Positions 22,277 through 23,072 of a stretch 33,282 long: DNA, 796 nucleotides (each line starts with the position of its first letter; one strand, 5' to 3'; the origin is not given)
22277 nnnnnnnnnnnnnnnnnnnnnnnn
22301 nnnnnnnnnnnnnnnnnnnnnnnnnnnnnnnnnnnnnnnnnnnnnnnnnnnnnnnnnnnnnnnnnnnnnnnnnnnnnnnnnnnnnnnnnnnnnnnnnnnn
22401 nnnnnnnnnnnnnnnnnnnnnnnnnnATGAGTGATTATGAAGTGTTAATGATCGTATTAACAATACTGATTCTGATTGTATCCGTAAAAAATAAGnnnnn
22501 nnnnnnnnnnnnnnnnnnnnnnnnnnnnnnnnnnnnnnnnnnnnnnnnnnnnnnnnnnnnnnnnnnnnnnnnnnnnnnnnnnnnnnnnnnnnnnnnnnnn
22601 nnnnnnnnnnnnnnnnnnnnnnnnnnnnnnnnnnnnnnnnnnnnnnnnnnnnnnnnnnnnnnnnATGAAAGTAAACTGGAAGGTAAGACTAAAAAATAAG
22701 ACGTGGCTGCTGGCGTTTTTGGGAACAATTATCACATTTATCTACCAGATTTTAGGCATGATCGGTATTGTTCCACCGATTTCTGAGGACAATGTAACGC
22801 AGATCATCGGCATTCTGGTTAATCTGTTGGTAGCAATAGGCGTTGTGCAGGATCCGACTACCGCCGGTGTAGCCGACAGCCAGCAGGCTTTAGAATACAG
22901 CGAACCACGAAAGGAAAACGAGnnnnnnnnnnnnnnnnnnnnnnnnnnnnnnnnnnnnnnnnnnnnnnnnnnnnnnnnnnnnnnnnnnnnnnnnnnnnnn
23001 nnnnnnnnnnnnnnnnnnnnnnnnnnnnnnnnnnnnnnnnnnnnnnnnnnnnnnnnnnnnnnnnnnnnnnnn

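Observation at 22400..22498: Hol-Tox-like 23-aa hydrophobic peptide whose RBS is sequestered in a hairpin, encoded just upstream of the canonical holin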

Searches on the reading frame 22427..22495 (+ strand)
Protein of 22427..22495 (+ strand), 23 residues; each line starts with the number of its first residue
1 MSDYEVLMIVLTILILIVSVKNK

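Call 7: search_protein_families(library=pfam, proteins=[window:22427-22495:+], max_evalue=10)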
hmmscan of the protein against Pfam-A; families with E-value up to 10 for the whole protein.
seq(23 aa): 0 families

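Call 42: search_protein_families(library=ncbifam, proteins=[window:22427-22495:+], max_evalue=10)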
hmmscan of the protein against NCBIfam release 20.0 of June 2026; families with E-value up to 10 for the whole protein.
seq(23 aa): 0 families

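Call 52: search_dna_similar(query=window:22427-22495:+, collection=phages, mode=protein, max_evalue=10, max_rows=30)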
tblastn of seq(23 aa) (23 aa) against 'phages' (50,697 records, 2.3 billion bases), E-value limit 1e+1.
No match.

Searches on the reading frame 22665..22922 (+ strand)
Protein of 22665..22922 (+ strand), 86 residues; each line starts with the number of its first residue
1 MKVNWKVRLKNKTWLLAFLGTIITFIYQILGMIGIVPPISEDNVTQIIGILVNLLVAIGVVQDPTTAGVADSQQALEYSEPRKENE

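Call 7: search_protein_families(library=pfam, proteins=[window:22665-22922:+], max_evalue=10)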
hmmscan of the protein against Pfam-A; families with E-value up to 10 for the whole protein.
window:22665-22922:+ (86 aa): 4 families
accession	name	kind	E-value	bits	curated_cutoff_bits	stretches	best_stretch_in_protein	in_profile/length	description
PF04531.18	Phage_holin_1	-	2.6e-25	89.2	22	1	3-82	1-82/82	Bacteriophage holin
PF05552.17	MS_channel_1st_1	-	0.028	14.8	22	1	42-59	5-22/50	Mechanosensitive ion channel, conserved TM helix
PF06570.16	DUF1129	-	0.059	13.4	29.1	1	10-59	74-123/207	Protein of unknown function (DUF1129)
PF09990.14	DUF2231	-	0.081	13.4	26.4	1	7-61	32-89/139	Predicted membrane protein (DUF2231)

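Call 20: find_related_loci(query=window:22665-22922:+, collection=viral_contigs, flank=3000)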
Query window:22665-22922:+ (86 aa) in viral_contigs; peptide patterns used: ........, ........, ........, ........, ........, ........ (x = any residue, [..] = any of these).
49 stretches matched a pattern; 28 encode a relative of the query (tblastn E <= 1e-3); 28 distinct loci.
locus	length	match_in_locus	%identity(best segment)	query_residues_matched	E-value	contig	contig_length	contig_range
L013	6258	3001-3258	49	1-86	1e-26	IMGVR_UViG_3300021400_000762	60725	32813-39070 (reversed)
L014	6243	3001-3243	49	1-81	2e-26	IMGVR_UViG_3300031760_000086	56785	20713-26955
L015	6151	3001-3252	54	1-84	2e-26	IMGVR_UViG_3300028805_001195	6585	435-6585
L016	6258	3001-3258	50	1-86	4e-26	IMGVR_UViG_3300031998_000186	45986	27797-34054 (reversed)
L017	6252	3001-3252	49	1-84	6e-26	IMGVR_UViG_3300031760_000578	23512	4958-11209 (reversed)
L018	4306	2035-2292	48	1-86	1e-25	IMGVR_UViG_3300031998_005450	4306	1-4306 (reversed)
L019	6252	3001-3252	52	1-84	2e-25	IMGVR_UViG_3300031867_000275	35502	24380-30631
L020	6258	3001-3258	45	1-86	6e-25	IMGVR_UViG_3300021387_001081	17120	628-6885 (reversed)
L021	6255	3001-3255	46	1-85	2e-24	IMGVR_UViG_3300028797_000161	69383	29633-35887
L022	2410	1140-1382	46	1-81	9e-23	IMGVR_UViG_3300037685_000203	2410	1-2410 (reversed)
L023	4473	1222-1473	46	1-84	6e-22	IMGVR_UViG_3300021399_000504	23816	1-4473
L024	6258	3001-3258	37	1-84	3e-16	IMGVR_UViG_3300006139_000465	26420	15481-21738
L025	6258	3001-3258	37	1-84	3e-16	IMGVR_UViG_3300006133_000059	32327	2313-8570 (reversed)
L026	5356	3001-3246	37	1-81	4e-16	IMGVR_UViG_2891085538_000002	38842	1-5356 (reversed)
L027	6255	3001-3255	41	1-83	4e-13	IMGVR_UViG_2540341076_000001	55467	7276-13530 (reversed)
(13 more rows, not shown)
